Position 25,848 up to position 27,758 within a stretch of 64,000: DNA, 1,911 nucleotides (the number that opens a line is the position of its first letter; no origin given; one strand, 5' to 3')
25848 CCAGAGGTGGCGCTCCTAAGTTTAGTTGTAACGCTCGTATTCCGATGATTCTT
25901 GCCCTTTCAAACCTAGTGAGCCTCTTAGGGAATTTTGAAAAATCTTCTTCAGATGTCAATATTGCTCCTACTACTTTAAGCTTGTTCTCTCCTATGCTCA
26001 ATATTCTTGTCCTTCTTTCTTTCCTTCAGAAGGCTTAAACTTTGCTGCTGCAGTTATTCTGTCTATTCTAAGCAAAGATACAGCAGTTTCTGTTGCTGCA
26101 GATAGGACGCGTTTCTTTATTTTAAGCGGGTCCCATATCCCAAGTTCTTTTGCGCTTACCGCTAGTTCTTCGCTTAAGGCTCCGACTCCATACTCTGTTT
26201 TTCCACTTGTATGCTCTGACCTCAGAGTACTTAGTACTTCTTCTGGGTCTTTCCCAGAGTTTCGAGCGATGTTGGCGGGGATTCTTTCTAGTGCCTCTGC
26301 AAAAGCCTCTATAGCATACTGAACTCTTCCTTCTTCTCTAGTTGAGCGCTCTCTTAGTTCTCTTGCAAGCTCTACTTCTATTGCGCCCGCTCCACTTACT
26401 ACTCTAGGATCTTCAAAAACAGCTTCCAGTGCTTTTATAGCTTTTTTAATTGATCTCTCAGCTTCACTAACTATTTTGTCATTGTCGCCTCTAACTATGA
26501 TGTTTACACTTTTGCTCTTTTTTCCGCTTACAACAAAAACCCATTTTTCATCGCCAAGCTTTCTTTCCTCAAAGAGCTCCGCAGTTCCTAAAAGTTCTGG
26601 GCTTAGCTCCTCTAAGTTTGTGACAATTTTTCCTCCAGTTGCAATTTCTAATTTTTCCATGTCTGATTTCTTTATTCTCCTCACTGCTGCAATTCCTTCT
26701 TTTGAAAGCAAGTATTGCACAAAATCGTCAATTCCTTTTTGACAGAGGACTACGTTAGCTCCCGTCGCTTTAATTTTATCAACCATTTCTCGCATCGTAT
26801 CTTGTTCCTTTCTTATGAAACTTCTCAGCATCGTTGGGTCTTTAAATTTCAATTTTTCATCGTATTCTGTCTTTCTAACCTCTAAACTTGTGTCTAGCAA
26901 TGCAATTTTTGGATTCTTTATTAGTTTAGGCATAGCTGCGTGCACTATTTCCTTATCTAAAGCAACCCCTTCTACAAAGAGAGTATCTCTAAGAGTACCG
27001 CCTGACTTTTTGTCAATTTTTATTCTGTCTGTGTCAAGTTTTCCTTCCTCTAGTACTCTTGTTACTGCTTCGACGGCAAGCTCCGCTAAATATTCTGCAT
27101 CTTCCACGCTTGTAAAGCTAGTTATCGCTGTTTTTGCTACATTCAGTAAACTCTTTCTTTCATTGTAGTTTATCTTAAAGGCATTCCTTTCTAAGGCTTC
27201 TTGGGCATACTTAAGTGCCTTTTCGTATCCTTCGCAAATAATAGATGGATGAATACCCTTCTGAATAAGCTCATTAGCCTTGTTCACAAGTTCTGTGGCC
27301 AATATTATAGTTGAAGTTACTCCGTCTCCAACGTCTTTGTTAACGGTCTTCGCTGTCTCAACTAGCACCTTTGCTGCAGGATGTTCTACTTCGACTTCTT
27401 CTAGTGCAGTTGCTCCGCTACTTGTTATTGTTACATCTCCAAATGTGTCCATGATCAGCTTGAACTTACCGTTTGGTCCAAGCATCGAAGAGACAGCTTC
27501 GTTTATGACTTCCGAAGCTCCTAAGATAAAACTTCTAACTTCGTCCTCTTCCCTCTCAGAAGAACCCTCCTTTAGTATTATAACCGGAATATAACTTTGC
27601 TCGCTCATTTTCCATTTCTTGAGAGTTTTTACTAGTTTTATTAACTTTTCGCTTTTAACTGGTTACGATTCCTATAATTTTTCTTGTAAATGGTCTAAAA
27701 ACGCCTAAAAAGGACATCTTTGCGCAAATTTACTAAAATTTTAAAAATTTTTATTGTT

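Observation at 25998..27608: Thermosome subunit with catalytic ATPase residues replaced, translationally coupled to rpo6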

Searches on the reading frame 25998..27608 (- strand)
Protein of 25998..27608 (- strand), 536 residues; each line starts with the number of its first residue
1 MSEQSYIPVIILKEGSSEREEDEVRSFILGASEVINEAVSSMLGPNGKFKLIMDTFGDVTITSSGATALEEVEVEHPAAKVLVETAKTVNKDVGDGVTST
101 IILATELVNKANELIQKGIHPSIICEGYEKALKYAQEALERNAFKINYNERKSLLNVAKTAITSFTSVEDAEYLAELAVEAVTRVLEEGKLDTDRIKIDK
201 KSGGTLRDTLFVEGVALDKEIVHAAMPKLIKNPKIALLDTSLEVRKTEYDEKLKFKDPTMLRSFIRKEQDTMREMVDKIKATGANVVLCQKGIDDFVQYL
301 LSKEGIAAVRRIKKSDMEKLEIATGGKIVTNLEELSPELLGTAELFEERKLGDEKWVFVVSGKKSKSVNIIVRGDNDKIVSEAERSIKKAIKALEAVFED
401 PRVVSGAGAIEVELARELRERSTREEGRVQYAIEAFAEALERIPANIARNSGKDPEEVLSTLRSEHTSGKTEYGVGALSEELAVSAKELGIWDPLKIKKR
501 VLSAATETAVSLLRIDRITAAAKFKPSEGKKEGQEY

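Call 3: search_protein_families(library=pfam, proteins=[window:25998-27608:-])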
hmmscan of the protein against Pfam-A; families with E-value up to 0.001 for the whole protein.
window:25998-27608:- (536 aa): 1 family
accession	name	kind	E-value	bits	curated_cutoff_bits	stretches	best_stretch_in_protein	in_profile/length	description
PF00118.29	Cpn60_TCP1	-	1.7e-158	528.8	34.3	1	35-521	1-488/490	TCP-1/cpn60 chaperonin family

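Call 4: search_solved_structures(query=window:25998-27608:-, show_alignments=3)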
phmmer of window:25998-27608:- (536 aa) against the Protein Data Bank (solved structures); distinct sequences matched with E-value up to 0.001: 164 (the best 60 are shown).
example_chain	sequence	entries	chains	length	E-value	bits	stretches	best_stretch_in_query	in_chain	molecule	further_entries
1a6d_A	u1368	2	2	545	7.5e-135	454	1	6-530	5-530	THERMOSOME (ALPHA SUBUNIT)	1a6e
9rwp_A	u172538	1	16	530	9e-133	447.1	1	8-521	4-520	Ancestral Group II Chaperonin (ACII)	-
3j1b_A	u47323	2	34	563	3.1e-132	445.3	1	5-532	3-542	Chaperonin alpha subunit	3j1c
3j1e_A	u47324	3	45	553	1.1e-131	443.6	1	6-533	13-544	Chaperonin beta subunit | Chaperonin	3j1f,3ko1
1q3r_A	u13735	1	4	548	1.1e-131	443.5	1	3-532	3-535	Thermosome alpha subunit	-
1q2v_A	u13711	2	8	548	1.4e-130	439.9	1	3-532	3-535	Thermosome alpha subunit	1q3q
1q3s_A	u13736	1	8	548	1.4e-130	439.9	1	3-532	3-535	Thermosome alpha subunit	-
6xhi_A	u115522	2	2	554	2.7e-130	439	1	6-532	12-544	Thermosome subunit beta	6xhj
4xcg_B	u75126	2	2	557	2.8e-130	438.9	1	6-532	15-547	Thermosome subunit beta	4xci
4xcd_A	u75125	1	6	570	3e-130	438.8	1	6-532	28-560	Thermosome subunit beta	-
4xcg_A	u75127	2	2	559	2.8e-129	435.6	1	7-532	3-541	Thermosome subunit alpha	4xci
1a6d_B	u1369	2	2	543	3.9e-129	435.2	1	8-525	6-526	THERMOSOME (BETA SUBUNIT)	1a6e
3kfb_A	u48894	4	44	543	6.8e-127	427.8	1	25-526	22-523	Chaperonin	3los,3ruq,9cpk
5w74_A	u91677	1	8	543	7e-127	427.7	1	25-526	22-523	Chaperonin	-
3j3x_A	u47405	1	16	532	8.9e-127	427.4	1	25-526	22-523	Chaperonin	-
3izh_A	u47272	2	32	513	4.7e-125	421.7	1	26-521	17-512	Chaperonin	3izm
3rus_A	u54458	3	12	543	2.3e-124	419.4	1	25-526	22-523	Chaperonin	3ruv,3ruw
3j02_A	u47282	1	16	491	5.2e-112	378.7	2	270-521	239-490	Lidless D386A Mm-cpn variant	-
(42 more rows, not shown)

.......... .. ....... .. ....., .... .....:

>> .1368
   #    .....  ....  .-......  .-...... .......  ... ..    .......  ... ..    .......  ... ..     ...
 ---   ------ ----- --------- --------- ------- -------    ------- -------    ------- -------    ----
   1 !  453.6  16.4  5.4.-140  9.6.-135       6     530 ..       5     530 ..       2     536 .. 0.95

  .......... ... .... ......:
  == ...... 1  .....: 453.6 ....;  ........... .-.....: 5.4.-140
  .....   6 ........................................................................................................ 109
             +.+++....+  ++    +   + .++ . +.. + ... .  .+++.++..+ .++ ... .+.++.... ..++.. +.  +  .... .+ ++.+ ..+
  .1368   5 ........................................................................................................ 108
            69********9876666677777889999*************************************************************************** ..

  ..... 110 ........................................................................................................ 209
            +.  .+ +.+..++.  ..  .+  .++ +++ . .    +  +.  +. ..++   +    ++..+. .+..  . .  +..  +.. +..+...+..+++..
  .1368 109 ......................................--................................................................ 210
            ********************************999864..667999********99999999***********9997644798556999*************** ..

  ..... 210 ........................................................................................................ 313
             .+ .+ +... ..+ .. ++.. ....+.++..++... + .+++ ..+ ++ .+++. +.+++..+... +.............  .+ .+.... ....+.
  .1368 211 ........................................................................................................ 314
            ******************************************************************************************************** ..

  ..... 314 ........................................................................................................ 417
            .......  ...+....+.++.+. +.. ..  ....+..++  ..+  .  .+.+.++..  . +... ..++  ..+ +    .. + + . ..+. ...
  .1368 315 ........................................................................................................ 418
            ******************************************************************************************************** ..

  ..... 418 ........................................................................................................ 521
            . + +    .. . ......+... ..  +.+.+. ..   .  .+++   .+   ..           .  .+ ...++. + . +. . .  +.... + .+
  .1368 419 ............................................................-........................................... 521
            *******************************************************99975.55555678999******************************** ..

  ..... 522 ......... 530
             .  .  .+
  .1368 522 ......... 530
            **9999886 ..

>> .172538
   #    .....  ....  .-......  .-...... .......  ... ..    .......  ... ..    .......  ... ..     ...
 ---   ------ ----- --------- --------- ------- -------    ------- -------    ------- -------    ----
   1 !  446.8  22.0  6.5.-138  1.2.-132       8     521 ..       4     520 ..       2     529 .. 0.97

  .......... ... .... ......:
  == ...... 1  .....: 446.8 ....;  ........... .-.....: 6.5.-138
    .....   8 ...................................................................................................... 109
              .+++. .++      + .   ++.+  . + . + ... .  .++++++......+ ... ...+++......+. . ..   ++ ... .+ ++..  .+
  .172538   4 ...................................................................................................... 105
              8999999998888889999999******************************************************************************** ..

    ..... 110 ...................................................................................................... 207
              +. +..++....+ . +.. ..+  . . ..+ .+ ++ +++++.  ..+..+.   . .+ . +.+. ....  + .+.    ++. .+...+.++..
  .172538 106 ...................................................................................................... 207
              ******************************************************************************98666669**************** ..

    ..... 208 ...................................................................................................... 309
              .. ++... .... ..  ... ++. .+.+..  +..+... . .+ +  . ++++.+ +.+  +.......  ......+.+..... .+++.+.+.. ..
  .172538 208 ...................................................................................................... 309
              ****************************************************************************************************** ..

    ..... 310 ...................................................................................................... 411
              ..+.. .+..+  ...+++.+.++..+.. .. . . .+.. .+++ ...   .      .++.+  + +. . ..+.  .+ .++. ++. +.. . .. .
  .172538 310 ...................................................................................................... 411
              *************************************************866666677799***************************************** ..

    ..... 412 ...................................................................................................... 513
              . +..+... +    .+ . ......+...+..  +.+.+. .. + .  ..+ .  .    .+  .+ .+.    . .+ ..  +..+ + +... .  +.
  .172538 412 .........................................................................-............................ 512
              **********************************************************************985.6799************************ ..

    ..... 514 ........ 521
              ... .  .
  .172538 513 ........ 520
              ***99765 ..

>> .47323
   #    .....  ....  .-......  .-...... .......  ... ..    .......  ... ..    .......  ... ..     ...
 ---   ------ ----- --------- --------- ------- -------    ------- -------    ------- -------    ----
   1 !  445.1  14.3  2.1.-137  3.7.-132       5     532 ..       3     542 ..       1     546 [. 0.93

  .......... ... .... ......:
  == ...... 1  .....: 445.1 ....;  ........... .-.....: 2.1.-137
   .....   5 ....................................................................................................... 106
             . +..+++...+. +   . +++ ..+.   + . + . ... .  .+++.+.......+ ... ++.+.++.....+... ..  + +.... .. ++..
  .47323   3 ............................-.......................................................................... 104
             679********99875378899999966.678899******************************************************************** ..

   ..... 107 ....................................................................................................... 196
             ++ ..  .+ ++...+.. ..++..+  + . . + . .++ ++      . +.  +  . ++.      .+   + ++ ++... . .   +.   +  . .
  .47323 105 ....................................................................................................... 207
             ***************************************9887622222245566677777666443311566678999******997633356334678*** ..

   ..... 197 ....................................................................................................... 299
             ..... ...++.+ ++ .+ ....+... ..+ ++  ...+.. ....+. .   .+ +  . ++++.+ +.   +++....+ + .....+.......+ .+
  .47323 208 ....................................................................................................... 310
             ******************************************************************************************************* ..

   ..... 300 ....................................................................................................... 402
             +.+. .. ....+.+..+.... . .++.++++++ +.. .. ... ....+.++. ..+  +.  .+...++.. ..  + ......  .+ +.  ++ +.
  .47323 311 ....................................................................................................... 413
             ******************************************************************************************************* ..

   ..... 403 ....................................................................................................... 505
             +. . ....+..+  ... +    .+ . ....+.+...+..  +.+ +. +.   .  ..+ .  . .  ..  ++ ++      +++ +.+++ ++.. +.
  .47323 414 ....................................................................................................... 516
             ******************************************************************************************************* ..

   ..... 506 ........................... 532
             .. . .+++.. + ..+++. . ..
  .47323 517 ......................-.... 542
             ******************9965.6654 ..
